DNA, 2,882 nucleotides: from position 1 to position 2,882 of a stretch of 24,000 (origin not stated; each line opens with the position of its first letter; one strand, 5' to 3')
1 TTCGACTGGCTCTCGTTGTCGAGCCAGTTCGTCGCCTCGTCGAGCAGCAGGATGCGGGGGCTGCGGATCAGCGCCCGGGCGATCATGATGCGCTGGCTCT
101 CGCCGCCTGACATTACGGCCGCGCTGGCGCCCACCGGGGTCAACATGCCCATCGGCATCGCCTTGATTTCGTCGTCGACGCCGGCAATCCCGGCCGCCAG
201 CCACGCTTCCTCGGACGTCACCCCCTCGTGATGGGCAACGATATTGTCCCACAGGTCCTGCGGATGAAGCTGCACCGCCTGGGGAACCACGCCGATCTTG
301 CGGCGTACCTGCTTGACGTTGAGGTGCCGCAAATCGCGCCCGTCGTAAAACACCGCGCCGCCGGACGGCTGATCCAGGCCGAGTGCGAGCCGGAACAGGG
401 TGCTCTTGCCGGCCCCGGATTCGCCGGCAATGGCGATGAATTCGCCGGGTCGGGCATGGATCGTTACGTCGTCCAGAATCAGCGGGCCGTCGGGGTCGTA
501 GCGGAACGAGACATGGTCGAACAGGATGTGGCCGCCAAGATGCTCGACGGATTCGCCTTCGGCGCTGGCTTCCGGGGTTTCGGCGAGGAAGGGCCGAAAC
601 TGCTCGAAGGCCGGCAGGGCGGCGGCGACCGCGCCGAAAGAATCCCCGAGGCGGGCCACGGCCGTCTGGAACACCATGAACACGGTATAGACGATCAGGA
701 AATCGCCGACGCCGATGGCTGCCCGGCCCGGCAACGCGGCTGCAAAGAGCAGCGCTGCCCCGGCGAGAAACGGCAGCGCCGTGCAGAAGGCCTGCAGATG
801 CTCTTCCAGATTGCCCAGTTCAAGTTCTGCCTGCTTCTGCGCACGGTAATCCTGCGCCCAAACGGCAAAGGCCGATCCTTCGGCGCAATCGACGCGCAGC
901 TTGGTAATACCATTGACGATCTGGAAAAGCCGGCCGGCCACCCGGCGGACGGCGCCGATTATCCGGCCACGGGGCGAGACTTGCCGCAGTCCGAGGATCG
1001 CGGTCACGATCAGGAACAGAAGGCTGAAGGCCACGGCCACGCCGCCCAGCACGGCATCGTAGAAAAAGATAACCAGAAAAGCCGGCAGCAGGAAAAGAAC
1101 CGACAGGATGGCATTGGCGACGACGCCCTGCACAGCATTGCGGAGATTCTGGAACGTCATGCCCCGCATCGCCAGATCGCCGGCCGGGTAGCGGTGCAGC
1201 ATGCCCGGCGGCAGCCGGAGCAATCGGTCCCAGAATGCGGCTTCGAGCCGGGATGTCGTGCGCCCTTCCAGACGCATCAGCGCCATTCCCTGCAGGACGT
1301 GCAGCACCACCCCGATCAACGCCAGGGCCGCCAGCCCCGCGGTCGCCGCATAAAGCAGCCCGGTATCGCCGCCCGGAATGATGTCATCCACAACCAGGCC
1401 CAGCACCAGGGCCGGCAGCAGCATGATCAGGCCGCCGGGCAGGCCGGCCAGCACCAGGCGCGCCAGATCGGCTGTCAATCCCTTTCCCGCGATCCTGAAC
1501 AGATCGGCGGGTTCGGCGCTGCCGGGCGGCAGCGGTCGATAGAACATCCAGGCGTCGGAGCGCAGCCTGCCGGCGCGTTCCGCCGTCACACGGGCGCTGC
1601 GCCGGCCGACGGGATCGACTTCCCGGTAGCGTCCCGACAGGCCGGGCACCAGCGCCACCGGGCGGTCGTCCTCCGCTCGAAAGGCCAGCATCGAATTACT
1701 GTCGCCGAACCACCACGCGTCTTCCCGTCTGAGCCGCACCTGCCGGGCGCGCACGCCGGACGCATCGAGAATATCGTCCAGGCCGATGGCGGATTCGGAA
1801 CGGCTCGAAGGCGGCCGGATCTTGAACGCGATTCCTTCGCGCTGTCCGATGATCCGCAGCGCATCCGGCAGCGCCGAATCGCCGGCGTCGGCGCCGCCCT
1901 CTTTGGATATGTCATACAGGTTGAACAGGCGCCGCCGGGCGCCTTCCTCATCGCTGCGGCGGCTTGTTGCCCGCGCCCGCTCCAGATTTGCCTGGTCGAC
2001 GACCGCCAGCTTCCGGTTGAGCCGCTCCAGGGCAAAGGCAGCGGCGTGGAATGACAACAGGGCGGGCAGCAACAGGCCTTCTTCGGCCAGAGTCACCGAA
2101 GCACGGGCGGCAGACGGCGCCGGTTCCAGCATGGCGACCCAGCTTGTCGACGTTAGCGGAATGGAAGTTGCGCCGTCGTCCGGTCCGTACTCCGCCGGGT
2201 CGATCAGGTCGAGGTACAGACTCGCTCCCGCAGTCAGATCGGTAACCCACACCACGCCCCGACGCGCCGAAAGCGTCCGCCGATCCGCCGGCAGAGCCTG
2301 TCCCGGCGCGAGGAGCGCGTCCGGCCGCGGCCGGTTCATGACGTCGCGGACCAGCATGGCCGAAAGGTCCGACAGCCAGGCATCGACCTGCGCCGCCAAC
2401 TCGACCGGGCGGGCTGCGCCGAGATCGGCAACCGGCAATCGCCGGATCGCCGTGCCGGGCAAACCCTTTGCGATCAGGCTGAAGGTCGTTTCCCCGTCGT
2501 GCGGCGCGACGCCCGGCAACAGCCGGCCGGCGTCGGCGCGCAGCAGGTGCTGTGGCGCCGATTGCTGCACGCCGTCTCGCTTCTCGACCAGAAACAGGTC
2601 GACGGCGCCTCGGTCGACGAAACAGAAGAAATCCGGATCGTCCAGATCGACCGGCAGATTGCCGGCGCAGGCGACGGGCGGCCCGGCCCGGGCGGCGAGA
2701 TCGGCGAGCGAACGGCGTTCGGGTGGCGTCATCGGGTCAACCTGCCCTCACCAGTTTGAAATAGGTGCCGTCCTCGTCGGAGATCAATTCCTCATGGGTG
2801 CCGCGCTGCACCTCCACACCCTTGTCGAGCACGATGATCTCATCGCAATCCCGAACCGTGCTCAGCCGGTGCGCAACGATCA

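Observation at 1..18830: NHLP-precursor RiPP cluster with an enzyme set I cannot match to any described class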

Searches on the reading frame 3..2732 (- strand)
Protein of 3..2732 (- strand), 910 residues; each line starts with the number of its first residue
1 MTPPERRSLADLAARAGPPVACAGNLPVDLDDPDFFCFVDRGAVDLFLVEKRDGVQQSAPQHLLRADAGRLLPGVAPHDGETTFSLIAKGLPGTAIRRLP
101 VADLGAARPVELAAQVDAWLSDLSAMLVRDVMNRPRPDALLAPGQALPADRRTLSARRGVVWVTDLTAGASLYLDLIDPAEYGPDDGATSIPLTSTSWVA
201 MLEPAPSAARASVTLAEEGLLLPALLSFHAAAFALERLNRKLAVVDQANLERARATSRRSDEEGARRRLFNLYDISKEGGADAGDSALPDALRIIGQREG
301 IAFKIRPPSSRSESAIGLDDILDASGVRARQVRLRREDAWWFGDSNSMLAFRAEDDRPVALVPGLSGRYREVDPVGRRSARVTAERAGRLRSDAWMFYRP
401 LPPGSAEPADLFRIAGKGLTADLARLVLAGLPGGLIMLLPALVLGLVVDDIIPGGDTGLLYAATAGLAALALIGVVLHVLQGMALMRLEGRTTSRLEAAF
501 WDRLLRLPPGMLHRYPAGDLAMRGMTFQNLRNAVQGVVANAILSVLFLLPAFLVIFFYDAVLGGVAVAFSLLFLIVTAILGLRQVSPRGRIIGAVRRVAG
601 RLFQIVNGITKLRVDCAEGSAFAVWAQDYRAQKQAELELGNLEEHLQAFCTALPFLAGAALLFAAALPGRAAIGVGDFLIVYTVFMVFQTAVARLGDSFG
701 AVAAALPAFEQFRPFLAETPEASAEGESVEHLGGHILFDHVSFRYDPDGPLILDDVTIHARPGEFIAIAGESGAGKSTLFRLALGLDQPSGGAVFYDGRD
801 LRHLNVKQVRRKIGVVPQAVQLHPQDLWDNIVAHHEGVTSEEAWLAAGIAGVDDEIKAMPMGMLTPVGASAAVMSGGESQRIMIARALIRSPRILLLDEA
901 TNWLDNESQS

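Call 6: search_protein_families(library=pfam, proteins=[window:3-2732:-], max_evalue=0.01)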
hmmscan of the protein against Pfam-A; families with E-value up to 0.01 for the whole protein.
window:3-2732:- (910 aa): 3 families
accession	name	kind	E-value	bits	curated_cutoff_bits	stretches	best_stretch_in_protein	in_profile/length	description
PF00005.33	ABC_tran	-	1.5e-29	103.7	25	1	753-902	1-137/137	ABC transporter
PF00664.28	ABC_membrane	-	1.8e-15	57.8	28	1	433-692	11-274/274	ABC transporter transmembrane region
PF13191.12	AAA_16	-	0.002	19.1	32.6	1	761-909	23-149/167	AAA ATPase domain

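Call 7: search_protein_families(library=ncbifam, proteins=[window:3-2732:-], max_evalue=0.01)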
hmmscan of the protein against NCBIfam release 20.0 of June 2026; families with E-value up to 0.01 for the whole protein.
window:3-2732:- (910 aa): 180 families (the best 25 are shown)
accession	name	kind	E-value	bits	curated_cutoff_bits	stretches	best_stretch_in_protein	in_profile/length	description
TIGR03797.1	NHLM_micro_ABC2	equivalog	1.5e-177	592.2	709.4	1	286-909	2-624/686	NHLP bacteriocin export ABC transporter permease/ATPase subunit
TIGR03796.1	NHLM_micro_ABC1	equivalog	8.5e-67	225.9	853.3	1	420-908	153-650/710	NHLP family bacteriocin export ABC transporter peptidase/permease/ATPase subunit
TIGR01846.1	type_I_sec_HlyB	subfamily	4.1e-57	193.9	725.55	1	435-909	153-629/694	type I secretion system permease/ATPase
TIGR03375.1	type_I_sec_LssB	subfamily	1.6e-53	182.1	693.1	1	427-909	155-639/696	type I secretion system permease/ATPase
TIGR02203.1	MsbA_lipidA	equivalog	2.8e-52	178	602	1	447-909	40-506/572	lipid A export permease/ATP-binding protein MsbA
TIGR02857.1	CydD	equivalog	3.4e-49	168.2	435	1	423-909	5-494/529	thiol reductant ABC exporter subunit CydD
TIGR02868.1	CydC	equivalog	1.9e-48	165.4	329.05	1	491-908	83-506/530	thiol reductant ABC exporter subunit CydC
TIGR02204.1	MsbA_rel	hypoth_equivalog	8.9e-46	156.7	780.4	1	442-909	39-512/576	ABC transporter, permease/ATP-binding protein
TIGR00958.1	3a01208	subfamily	3.4e-42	144.6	874.6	1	686-909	428-653/711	antigen peptide transporter 2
NF010178.0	PRK13657.1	equivalog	5.6e-42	144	733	1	434-908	32-506/588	glucan ABC transporter ATP-binding protein/ permease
NF045513.1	HepA_fam_ABC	equivalog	2.8e-41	141.7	725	1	591-908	225-545/610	heterocyst formation ABC transporter subunit HepA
TIGR01842.1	type_I_sec_PrtD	subfamily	1.7e-39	135.8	510.15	1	435-907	20-488/544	type I secretion system permease/ATPase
TIGR01193.1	bacteriocin_ABC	subfamily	2.5e-34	118.9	523.85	1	428-905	163-643/708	peptide cleavage/export ABC transporter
NF008381.0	PRK11176.1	equivalog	5.6e-34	117.5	867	1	655-909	260-516/582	lipid A ABC transporter ATP-binding protein/permease MsbA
NF008364.0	PRK11160.1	equivalog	2.2e-33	115.7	630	1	494-908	93-511/575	heme ABC transporter ATP-binding protein/permease CydC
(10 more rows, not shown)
